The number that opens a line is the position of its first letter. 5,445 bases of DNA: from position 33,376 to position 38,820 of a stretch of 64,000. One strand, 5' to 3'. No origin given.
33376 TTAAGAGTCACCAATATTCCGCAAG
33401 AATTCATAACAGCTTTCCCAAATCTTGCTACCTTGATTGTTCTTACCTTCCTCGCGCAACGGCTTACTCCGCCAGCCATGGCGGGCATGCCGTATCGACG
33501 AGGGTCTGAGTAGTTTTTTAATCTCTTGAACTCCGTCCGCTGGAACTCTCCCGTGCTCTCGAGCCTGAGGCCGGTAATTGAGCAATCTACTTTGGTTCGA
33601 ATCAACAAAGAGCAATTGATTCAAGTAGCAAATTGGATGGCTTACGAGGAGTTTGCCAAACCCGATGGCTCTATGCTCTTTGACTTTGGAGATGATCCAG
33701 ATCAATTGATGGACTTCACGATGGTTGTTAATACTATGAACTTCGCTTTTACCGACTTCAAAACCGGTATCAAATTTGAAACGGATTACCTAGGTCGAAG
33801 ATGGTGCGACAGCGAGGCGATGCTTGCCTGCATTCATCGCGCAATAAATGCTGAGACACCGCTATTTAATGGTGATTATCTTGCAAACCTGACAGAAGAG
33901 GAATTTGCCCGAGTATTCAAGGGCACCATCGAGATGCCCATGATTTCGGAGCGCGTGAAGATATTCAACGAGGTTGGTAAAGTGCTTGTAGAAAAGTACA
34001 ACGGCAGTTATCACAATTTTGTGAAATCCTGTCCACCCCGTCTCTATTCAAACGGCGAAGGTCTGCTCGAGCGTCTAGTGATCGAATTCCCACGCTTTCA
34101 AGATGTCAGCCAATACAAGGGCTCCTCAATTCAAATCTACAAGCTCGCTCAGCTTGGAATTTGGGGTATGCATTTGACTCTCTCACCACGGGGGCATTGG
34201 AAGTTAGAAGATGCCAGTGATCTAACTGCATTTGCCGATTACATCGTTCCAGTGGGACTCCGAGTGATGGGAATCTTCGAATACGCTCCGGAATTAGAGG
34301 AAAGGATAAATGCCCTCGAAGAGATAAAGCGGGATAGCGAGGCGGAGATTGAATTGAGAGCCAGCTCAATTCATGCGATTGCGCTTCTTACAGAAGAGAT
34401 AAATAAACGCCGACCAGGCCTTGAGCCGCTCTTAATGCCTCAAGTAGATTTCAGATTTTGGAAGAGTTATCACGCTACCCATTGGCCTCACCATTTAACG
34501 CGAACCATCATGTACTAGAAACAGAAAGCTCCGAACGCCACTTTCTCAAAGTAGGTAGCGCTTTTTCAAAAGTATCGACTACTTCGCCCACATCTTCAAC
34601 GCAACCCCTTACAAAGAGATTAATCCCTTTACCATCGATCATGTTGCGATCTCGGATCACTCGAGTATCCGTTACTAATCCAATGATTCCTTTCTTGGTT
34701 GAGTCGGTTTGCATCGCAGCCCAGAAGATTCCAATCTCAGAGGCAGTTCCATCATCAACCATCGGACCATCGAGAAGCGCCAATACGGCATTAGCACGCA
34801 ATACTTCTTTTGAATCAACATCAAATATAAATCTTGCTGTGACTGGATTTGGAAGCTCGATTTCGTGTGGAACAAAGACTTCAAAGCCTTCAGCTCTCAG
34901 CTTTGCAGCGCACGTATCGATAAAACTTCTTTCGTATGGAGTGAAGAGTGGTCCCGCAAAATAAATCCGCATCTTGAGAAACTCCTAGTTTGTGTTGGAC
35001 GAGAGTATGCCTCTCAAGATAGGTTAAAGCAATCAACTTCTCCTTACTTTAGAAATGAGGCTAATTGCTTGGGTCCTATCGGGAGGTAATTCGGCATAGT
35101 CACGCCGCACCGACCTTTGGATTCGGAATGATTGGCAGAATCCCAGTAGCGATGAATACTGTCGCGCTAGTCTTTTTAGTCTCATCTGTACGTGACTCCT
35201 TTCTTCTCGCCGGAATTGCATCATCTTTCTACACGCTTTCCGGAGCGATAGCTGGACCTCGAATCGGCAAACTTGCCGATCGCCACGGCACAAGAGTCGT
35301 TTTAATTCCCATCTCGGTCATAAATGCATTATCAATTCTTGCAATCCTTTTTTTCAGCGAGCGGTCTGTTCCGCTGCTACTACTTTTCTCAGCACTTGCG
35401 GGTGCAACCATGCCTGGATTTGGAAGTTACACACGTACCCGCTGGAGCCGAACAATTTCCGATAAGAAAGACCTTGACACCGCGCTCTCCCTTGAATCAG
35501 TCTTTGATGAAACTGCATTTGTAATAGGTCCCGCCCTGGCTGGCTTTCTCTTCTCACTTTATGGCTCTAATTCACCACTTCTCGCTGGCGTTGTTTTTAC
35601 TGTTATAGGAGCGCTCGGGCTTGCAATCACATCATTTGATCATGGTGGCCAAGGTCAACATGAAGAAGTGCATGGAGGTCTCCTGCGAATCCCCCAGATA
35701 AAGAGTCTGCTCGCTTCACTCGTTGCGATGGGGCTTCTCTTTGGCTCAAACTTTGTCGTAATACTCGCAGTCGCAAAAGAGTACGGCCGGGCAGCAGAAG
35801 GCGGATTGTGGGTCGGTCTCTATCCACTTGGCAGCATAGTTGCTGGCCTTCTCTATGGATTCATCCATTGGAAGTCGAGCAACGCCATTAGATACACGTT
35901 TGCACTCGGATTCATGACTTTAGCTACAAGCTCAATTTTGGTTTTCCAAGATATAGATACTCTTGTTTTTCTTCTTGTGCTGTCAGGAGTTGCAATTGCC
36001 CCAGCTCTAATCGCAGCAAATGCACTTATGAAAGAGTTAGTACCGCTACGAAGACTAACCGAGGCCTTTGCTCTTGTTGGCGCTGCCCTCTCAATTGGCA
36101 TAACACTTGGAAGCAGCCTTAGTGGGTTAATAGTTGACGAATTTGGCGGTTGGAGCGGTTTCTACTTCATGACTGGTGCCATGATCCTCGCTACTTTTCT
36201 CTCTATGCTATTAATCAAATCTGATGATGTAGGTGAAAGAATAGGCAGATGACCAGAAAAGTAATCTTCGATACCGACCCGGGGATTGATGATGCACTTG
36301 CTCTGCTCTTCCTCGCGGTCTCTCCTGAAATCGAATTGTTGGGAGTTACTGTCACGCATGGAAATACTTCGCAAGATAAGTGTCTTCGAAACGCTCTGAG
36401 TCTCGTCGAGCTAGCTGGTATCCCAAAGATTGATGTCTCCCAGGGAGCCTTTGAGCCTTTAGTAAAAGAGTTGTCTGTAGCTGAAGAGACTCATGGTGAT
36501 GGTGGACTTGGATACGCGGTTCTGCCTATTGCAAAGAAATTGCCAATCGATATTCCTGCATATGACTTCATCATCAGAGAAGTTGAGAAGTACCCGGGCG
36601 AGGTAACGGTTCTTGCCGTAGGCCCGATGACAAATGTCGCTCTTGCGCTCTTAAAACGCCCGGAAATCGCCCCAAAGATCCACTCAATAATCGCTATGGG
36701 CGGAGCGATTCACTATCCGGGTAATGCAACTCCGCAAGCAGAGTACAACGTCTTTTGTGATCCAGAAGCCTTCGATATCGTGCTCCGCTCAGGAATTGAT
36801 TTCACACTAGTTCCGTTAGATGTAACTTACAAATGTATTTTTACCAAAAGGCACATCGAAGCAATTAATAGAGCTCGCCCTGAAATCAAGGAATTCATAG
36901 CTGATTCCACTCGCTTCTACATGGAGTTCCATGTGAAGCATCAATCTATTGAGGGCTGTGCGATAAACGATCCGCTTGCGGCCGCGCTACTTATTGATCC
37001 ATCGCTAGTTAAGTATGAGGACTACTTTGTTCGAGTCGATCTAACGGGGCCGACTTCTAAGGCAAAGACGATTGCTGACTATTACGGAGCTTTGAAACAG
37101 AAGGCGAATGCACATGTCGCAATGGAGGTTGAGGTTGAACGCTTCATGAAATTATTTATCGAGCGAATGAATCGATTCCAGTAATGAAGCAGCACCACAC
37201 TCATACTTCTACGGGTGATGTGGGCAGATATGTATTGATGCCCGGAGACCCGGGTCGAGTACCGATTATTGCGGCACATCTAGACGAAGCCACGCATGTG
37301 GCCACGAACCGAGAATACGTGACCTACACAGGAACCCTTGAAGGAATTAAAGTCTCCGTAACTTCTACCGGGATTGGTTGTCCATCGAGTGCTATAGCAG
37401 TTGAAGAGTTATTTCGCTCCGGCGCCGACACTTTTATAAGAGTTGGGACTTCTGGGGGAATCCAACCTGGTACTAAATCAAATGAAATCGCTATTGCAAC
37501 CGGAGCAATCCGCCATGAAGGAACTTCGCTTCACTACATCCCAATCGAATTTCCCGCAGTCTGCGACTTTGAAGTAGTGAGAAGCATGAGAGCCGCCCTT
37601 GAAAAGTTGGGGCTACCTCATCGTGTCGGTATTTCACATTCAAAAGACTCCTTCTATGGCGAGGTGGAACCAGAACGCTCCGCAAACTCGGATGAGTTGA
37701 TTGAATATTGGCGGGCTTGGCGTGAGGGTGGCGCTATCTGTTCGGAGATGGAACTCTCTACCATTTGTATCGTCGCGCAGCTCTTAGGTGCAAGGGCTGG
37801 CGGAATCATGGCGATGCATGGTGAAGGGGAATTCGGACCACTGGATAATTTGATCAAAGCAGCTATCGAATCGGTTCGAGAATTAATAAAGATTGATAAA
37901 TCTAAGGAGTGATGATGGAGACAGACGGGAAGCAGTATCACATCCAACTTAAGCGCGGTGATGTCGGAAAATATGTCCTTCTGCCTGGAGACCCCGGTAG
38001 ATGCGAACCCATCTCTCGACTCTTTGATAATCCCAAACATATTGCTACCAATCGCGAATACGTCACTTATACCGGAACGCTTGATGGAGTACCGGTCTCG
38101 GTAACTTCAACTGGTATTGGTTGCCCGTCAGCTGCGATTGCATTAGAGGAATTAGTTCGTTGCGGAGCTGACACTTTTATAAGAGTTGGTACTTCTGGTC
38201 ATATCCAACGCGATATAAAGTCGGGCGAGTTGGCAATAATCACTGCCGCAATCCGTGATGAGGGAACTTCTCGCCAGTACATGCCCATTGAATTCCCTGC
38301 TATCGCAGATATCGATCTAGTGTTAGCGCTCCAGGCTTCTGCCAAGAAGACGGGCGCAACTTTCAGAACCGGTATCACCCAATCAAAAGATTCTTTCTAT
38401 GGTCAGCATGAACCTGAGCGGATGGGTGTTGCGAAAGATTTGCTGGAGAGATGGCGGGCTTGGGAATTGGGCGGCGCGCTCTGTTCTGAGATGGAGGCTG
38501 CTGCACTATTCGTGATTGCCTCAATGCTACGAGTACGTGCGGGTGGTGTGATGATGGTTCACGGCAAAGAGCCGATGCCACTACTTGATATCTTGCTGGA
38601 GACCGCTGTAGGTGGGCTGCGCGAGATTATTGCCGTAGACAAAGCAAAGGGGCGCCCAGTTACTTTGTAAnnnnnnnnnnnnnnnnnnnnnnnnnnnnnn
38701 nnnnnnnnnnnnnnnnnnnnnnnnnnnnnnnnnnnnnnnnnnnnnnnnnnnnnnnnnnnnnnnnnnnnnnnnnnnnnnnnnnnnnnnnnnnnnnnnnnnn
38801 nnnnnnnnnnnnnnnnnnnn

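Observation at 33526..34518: Qng1/DUF2419 queuosine-salvage homolog is the terminal gene of a BMP-type nucleoside ABC importer operon in an actinobacterium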

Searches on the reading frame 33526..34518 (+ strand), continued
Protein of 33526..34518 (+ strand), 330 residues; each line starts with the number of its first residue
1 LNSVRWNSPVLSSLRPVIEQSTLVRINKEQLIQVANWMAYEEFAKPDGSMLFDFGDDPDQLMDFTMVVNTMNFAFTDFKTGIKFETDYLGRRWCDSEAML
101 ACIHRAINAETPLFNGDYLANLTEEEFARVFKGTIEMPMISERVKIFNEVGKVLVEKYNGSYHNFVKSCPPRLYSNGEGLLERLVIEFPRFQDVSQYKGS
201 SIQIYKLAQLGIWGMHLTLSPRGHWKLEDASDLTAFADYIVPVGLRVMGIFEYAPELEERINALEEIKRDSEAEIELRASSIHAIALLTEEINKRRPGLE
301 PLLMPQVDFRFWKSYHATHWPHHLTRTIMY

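Call 80: find_encoding_contigs(protein=window:33529-34518:+, flank=10000, max_places=3)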
Protein window:33529-34518:+ (329 aa): no gene with exactly this product is on record in the collection.

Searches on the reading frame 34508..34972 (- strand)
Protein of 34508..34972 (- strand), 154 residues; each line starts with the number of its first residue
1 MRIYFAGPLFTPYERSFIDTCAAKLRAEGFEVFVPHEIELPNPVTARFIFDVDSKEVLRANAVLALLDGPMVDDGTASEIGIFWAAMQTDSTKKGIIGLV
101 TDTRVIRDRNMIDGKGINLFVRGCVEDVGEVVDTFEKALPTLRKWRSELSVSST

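Call 7: search_protein_families(library=pfam, proteins=[window:34508-34972:-])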
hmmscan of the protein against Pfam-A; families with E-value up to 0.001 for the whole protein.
window:34508-34972:- (154 aa): 1 family
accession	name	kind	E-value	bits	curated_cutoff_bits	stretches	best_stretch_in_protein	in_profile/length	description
PF05014.21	Nuc_deoxyrib_tr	-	1.5e-17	64.3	28.8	1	3-127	1-109/117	Nucleoside 2-deoxyribosyltransferase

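Call 33: search_protein_families(library=ncbifam, proteins=[window:34508-34972:-], max_evalue=1e-10)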
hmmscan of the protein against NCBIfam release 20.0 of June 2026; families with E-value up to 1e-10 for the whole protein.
window:34508-34972:- (154 aa): 0 families

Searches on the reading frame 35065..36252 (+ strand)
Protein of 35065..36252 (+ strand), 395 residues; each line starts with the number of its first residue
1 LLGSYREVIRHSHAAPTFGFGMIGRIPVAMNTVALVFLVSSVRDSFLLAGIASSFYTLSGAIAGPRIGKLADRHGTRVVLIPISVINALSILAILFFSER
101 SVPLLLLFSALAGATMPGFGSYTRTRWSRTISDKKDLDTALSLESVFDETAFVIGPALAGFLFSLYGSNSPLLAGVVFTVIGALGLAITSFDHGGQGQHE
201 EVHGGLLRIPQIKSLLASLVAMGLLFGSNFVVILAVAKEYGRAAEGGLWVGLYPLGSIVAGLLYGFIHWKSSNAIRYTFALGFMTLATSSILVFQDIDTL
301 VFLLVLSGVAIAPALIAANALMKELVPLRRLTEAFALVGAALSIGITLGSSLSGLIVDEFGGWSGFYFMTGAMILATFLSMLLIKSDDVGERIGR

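Call 3: search_protein_families(library=pfam, proteins=[window:35065-36252:+])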
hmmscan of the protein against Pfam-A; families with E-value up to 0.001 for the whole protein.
window:35065-36252:+ (395 aa): 2 families
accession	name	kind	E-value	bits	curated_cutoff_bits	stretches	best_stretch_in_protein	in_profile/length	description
PF07690.21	MFS_1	-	2.7e-33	115.8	33.4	2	28-208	12-194/347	Major Facilitator Superfamily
PF05977.19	MFS_3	-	7e-07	28.5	27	1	23-183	21-185/524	Transmembrane secretion effector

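Call 4: search_protein_families(library=ncbifam, proteins=[window:35065-36252:+])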
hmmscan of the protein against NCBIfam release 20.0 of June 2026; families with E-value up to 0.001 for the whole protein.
window:35065-36252:+ (395 aa): 8 families
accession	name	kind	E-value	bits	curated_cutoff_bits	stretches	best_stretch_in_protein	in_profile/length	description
TIGR00900.1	2A0121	subfamily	9.8e-20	71.2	319.6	1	28-361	15-364/364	H+ Antiporter protein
TIGR00880.1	2_A_01_02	superfamily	1.2e-12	48.1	131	2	247-384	1-138/141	multidrug resistance protein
NF000245.1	macrolide_MefA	exception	1.7e-09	37.3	675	1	26-379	23-391/405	macrolide efflux MFS transporter Mef(A)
TIGR00881.1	2A0104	subfamily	2.8e-07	29.9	407.75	0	53-186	40-168/379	phosphoglycerate transporter protein PgtP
TIGR00895.1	2A0115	subfamily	6.7e-06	25.3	418.55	1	256-383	64-192/398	aromatic acid/H+ symport family MFS transporter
NF047787.1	PhglyTportPgtP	equivalog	0.00014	20.8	750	1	252-382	301-435/451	phosphoglycerate transporter PgtP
NF038246.1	bile_salt_MFS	equivalog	0.00058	18.8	400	0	18-190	234-404/408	conjugated bile salt MFS transporter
TIGR00893.1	2A0114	subfamily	0.00078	18.5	395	0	28-184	232-393/399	D-galactonate transporter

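Call 78: search_protein_families(library=ncbifam, proteins=[window:35065-36252:+], max_evalue=0.00001)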
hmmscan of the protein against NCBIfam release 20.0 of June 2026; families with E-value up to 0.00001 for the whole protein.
window:35065-36252:+ (395 aa): 5 families
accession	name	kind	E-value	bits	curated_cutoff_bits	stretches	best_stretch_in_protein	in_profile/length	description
TIGR00900.1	2A0121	subfamily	9.8e-20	71.2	319.6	1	28-361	15-364/364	H+ Antiporter protein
TIGR00880.1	2_A_01_02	superfamily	1.2e-12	48.1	131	1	247-384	1-138/141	multidrug resistance protein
NF000245.1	macrolide_MefA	exception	1.7e-09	37.3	675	1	26-379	23-391/405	macrolide efflux MFS transporter Mef(A)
TIGR00881.1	2A0104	subfamily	2.8e-07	29.9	407.75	0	53-186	40-168/379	phosphoglycerate transporter protein PgtP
TIGR00895.1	2A0115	subfamily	6.7e-06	25.3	418.55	0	256-383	64-192/398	aromatic acid/H+ symport family MFS transporter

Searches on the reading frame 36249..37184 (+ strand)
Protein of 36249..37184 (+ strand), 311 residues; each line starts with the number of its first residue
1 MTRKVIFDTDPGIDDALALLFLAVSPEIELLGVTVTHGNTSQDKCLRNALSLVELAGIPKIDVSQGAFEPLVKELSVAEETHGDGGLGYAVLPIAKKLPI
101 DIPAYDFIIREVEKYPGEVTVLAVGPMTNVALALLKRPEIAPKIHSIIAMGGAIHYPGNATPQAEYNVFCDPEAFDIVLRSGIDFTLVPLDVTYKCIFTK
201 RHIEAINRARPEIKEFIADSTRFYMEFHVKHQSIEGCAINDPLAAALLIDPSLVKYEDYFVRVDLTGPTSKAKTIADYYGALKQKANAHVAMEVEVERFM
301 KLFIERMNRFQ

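Call 3: search_protein_families(library=pfam, proteins=[window:36249-37184:+])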
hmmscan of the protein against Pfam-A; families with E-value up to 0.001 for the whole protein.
window:36249-37184:+ (311 aa): 1 family
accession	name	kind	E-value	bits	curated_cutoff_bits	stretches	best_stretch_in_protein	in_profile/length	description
PF01156.24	IU_nuc_hydro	-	1.1e-93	314.6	34.2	1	5-301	1-297/297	Inosine-uridine preferring nucleoside hydrolase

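Call 4: search_protein_families(library=ncbifam, proteins=[window:36249-37184:+])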
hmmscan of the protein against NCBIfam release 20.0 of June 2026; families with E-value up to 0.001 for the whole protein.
window:36249-37184:+ (311 aa): 4 families
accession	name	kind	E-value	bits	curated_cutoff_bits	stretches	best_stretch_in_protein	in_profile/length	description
NF007761.0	PRK10443.1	equivalog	3.6e-75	252.9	433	1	1-310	1-310/311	pyrimidine-specific ribonucleoside hydrolase RihA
NF008036.0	PRK10768.1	equivalog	1e-68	231.7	382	1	1-309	1-302/304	ribonucleoside hydrolase RihC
NF052221.1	UridNuclsHydUriH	equivalog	1.4e-63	215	450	1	4-309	1-308/310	uridine-preferring nucleoside hydrolase UriH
NF007417.0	PRK09955.1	equivalog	2e-59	201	459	1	2-306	3-305/313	ribosylpyrimidine nucleosidase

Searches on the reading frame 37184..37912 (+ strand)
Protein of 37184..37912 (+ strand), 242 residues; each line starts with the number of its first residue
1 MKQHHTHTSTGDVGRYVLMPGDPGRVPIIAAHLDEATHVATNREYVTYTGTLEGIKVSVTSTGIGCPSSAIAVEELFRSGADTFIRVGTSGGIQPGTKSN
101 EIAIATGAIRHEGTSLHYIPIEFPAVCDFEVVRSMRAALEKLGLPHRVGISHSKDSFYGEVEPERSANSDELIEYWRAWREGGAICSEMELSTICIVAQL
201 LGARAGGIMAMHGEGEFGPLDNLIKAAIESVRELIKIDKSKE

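Call 3: search_protein_families(library=pfam, proteins=[window:37184-37912:+])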
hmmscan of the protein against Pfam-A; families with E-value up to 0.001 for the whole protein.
window:37184-37912:+ (242 aa): 1 family
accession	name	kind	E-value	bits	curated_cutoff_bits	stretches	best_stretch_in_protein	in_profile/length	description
PF01048.26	PNP_UDP_1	-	1.2e-40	139.8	25.1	1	15-211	1-196/233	Phosphorylase superfamily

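Call 4: search_protein_families(library=ncbifam, proteins=[window:37184-37912:+])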
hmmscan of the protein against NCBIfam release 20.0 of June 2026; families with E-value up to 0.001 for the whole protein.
window:37184-37912:+ (242 aa): 12 families
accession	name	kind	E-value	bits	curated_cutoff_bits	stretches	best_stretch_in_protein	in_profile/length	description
TIGR01718.1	Uridine-psphlse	equivalog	6.7e-73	245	280.3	1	4-213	2-213/245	uridine phosphorylase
NF008383.0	PRK11178.1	equivalog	2e-47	161.6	262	1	17-209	22-217/254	uridine phosphorylase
NF004489.0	PRK05819.1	subfamily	1.4e-33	116.1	230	1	3-211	3-203/236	DeoD-type purine-nucleoside phosphorylase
TIGR00107.1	deoD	equivalog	1.6e-25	89.9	232.25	1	5-209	1-197/232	purine-nucleoside phosphorylase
NF009914.0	PRK13374.1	subfamily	2.2e-24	86.3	338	1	3-210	3-202/235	DeoD-type purine-nucleoside phosphorylase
NF005500.0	PRK07115.1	equivalog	1e-12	47.9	264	1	53-156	61-164/261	AMP nucleosidase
TIGR01721.1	AMN-like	hypoth_equivalog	1.1e-11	44.4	307.2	1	55-158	60-164/269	AMP nucleosidase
NF004079.0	PRK05584.1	equivalog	2.5e-07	30.4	169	1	31-199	18-184/232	5'-methylthioadenosine/adenosylhomocysteine nucleosidase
TIGR01719.1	euk_UDPppase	equivalog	3.1e-06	26.7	249.95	1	7-109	25-136/287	uridine phosphorylase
NF005213.0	PRK06698.1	equivalog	3.8e-05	22.7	768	1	47-174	34-162/459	bifunctional 5'-methylthioadenosine/S-adenosylhomocysteine nucleosidase/phosphatase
TIGR01704.1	MTA_SAH-Nsdase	equivalog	6.6e-05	22.5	73.8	1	44-112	29-98/229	5'-methylthioadenosine/S-adenosylhomocysteine nucleosidase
NF011286.0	PRK14697.1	equivalog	0.00064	19.3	260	1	47-173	34-161/233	bifunctional 5'-methylthioadenosine/S-adenosylhomocysteine nucleosidase/phosphatase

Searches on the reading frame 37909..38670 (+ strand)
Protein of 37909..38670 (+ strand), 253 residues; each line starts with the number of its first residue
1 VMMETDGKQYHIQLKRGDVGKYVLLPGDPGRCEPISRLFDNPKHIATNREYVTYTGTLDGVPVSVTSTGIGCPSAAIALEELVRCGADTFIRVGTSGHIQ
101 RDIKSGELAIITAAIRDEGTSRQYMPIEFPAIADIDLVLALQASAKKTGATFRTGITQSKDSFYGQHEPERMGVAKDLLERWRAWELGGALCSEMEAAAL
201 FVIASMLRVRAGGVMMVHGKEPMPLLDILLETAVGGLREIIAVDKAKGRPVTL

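Call 3: search_protein_families(library=pfam, proteins=[window:37909-38670:+])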
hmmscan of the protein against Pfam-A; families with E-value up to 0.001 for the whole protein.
window:37909-38670:+ (253 aa): 1 family
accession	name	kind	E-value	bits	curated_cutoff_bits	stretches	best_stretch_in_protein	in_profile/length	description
PF01048.26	PNP_UDP_1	-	3.7e-40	138.2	25.1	1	21-217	1-196/233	Phosphorylase superfamily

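Call 4: search_protein_families(library=ncbifam, proteins=[window:37909-38670:+])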
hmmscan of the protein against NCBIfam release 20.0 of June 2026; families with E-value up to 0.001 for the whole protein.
window:37909-38670:+ (253 aa): 13 families
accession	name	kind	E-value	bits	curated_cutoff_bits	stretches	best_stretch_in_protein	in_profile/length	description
TIGR01718.1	Uridine-psphlse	equivalog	2.3e-82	276.1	280.3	1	9-219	1-213/245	uridine phosphorylase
NF008383.0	PRK11178.1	equivalog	6.3e-53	179.6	262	1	9-216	6-221/254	uridine phosphorylase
NF004489.0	PRK05819.1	subfamily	3.3e-37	128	230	1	10-217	4-203/236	DeoD-type purine-nucleoside phosphorylase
TIGR00107.1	deoD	equivalog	6e-28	97.9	232.25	1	11-217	1-199/232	purine-nucleoside phosphorylase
NF009914.0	PRK13374.1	subfamily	1.9e-26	93.1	338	1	11-217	5-203/235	DeoD-type purine-nucleoside phosphorylase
NF005500.0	PRK07115.1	equivalog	4.4e-16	58.9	264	1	63-219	65-211/261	AMP nucleosidase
TIGR01721.1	AMN-like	hypoth_equivalog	5.6e-10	38.8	307.2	1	63-211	62-201/269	AMP nucleosidase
NF004079.0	PRK05584.1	equivalog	2.8e-08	33.5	169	1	47-207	29-186/232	5'-methylthioadenosine/adenosylhomocysteine nucleosidase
TIGR03664.1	fut_nucase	equivalog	2.9e-07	30.4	124.7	1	52-211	26-193/228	futalosine hydrolase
TIGR01719.1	euk_UDPppase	equivalog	1e-06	28.3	249.95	1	16-115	28-136/287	uridine phosphorylase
NF005213.0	PRK06698.1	equivalog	0.00028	19.8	768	1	53-134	34-115/459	bifunctional 5'-methylthioadenosine/S-adenosylhomocysteine nucleosidase/phosphatase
NF011286.0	PRK14697.1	equivalog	0.00047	19.8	260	1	53-146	34-127/233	bifunctional 5'-methylthioadenosine/S-adenosylhomocysteine nucleosidase/phosphatase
TIGR01704.1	MTA_SAH-Nsdase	equivalog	0.00053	19.6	73.8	1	52-114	31-94/229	5'-methylthioadenosine/S-adenosylhomocysteine nucleosidase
